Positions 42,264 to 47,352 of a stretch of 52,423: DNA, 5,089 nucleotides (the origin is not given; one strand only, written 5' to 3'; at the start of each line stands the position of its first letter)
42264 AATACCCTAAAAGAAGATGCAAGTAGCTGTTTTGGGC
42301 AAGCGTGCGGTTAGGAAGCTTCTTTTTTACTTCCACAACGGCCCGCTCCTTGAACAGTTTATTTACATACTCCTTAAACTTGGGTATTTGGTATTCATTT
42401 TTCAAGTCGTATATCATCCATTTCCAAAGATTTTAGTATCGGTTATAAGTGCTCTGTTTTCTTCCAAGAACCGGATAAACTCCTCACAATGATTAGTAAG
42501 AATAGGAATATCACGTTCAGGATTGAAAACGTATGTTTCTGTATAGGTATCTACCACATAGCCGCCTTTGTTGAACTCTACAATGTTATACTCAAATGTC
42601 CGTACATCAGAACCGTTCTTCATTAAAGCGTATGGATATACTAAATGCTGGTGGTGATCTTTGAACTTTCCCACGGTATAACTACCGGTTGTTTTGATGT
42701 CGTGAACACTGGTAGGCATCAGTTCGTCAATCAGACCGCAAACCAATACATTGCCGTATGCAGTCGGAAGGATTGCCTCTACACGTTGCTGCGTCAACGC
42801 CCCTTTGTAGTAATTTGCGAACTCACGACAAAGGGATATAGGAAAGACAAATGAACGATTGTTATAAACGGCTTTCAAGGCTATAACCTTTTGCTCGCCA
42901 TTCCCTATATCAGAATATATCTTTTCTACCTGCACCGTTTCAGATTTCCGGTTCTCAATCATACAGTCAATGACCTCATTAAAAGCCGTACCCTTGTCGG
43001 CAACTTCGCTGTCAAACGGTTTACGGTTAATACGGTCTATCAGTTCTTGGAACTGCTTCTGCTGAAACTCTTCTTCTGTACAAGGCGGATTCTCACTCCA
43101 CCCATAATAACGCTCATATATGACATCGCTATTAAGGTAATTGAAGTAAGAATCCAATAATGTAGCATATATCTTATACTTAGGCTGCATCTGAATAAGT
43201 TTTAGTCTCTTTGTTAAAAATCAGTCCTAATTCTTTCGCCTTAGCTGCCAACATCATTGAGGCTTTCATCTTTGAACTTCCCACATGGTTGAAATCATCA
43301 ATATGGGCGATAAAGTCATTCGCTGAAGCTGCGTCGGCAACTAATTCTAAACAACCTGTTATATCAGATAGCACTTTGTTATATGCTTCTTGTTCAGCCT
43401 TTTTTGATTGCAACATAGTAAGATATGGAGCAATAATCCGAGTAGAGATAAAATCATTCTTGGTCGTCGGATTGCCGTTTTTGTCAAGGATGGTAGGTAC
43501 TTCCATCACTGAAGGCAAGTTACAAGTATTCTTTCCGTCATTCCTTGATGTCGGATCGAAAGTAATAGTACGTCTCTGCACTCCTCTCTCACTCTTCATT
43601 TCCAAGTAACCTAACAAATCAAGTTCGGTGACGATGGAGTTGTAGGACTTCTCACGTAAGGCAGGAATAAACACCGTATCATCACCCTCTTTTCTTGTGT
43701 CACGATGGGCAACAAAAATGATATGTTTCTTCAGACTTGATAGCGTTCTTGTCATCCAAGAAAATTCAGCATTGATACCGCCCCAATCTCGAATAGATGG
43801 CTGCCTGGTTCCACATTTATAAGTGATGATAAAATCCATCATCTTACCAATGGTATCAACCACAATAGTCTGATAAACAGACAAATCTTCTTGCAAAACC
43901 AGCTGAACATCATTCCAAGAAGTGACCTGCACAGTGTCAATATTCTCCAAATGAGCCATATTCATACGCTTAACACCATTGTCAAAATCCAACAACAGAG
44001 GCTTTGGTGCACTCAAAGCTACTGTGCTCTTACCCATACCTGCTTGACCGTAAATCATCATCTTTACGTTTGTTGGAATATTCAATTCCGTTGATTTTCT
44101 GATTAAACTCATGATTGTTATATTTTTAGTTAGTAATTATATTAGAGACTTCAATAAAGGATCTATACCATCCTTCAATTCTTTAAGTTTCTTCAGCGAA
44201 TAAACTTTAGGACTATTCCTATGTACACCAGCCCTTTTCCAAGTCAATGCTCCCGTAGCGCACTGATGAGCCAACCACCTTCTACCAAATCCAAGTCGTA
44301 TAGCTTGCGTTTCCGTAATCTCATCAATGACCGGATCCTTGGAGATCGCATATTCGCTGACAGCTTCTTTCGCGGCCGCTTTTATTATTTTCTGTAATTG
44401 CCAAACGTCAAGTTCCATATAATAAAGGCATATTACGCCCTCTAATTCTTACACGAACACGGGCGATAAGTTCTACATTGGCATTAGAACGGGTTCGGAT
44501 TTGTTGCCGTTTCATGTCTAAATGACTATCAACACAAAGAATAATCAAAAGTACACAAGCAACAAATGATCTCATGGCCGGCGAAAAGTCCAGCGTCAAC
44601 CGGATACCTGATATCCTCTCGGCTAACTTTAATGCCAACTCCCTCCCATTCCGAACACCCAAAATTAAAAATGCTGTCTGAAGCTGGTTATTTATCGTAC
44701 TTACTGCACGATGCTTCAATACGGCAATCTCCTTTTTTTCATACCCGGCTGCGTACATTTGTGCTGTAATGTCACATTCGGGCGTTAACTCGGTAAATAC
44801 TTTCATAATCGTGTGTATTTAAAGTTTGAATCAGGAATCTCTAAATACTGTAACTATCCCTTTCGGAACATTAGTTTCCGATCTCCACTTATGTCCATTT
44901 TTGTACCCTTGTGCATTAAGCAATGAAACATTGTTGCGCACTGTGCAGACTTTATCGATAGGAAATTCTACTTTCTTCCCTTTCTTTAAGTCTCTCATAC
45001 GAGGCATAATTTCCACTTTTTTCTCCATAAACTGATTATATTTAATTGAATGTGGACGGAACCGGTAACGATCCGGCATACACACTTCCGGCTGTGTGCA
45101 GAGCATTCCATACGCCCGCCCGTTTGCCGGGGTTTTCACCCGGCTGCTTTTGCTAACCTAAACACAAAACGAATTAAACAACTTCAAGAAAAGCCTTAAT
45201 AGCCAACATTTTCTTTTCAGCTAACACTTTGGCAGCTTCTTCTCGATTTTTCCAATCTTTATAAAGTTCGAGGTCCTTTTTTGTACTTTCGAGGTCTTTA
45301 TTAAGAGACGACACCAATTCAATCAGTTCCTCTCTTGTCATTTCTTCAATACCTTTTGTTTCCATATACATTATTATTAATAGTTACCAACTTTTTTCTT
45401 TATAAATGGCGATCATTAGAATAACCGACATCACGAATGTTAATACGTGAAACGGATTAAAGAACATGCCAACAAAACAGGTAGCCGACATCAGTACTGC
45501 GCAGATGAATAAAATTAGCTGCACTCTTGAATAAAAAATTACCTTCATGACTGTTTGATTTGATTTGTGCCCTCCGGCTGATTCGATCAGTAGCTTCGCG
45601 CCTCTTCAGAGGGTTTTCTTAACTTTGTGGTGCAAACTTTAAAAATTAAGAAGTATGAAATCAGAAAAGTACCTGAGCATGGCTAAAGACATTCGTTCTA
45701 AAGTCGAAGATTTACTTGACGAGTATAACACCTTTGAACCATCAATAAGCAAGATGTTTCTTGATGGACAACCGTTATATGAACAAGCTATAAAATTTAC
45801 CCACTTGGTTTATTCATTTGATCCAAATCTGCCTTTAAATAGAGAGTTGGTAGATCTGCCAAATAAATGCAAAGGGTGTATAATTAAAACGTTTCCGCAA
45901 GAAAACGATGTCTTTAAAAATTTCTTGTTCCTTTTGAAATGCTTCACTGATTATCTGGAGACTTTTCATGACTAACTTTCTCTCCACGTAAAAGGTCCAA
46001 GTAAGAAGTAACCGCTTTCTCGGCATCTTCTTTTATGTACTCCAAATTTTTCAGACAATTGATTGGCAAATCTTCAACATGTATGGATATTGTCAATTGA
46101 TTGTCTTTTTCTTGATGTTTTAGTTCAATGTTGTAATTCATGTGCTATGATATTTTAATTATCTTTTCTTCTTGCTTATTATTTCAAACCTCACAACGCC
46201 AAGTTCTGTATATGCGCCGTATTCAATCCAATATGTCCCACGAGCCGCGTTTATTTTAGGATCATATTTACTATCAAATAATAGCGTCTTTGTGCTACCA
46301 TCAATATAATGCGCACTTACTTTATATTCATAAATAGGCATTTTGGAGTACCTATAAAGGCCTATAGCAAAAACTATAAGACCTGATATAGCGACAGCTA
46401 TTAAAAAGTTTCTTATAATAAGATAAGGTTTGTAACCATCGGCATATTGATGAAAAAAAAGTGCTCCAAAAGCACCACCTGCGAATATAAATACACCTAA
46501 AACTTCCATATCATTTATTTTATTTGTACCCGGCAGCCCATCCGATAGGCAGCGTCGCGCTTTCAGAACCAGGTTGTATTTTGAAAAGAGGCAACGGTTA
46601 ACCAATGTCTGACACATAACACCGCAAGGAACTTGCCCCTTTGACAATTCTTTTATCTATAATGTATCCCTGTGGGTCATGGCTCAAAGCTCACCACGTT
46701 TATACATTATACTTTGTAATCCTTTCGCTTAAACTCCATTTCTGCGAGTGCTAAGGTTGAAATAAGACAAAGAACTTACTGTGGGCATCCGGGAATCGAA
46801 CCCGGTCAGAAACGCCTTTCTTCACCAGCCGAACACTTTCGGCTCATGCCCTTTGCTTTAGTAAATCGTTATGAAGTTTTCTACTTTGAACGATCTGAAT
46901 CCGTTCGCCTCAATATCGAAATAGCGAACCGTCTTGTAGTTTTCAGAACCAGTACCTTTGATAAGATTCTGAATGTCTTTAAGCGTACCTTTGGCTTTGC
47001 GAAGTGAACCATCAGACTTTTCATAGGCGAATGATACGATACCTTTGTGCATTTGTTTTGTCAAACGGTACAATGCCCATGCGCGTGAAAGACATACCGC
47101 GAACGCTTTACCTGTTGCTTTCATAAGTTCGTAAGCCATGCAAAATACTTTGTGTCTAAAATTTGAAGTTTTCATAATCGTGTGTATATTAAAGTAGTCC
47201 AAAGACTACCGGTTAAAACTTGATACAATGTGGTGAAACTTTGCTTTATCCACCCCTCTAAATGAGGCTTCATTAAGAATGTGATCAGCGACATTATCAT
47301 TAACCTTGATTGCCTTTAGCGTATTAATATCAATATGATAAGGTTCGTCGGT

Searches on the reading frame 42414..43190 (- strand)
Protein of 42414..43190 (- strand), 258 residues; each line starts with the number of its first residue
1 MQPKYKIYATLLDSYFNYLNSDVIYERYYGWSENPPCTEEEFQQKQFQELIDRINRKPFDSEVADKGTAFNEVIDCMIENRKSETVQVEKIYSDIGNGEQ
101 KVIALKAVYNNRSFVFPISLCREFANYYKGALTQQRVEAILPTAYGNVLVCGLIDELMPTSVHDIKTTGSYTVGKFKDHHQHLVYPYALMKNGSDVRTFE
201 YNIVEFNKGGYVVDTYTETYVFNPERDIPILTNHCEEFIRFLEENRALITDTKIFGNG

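Call 17: search_protein_families(library=pfam, proteins=[window:42414-43190:-], max_evalue=0.001)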
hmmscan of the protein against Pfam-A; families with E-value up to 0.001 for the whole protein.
window:42414-43190:- (258 aa): 0 families

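Call 25: search_protein_families(library=pfam, proteins=[window:42414-43190:-], max_evalue=1)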
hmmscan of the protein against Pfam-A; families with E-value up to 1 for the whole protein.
window:42414-43190:- (258 aa): 1 family
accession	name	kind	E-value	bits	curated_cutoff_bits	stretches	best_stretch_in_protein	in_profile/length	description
PF10506.14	USHBP1_PDZ-bd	-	0.074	13.7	24.5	1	68-111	10-50/65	Harmonin-binding protein USHBP1, PDZ-binding domain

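Call 75: search_protein_families(library=phrogs, proteins=[window:42414-43190:-], max_evalue=0.001)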
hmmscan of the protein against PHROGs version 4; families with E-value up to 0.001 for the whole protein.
window:42414-43190:- (258 aa): 1 family
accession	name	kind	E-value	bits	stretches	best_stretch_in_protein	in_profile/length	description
phrog_35319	-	unknown function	3.4e-111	372.2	1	2-256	5-278/281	-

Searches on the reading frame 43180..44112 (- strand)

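Call 17: search_protein_families(library=pfam, proteins=[window:43180-44112:-], max_evalue=0.001)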
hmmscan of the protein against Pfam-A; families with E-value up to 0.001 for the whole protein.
window:43180-44112:- (310 aa): 1 family
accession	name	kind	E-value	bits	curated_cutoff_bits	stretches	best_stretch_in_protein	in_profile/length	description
PF13479.12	AAA_24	-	1.3e-46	159.4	27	1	15-197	2-195/195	AAA domain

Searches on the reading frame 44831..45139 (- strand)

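Call 18: search_protein_families(library=pfam, proteins=[window:44831-45139:-], max_evalue=0.001)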
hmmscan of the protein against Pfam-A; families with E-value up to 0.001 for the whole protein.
window:44831-45139:- (102 aa): 0 families

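Call 75: search_protein_families(library=phrogs, proteins=[window:44831-45139:-], max_evalue=0.001)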
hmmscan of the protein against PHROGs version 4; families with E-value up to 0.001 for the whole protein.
window:44831-45139:- (102 aa): 1 family
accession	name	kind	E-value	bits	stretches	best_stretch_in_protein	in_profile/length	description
phrog_21219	-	unknown function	8.9e-07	29.9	1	39-100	5-66/68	-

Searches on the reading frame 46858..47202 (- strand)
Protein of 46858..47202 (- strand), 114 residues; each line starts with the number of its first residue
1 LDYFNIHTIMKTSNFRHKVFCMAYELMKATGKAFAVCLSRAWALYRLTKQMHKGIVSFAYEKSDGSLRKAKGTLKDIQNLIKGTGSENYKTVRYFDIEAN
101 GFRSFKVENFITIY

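Call 18: search_protein_families(library=pfam, proteins=[window:46858-47202:-], max_evalue=0.001)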
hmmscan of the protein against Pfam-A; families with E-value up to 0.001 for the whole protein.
window:46858-47202:- (114 aa): 1 family
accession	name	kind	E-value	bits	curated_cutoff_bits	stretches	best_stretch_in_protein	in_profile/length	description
PF10902.13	WYL_2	-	4.5e-23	81.8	26.7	1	45-111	2-74/74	WYL_2, Sm-like SH3 beta-barrel fold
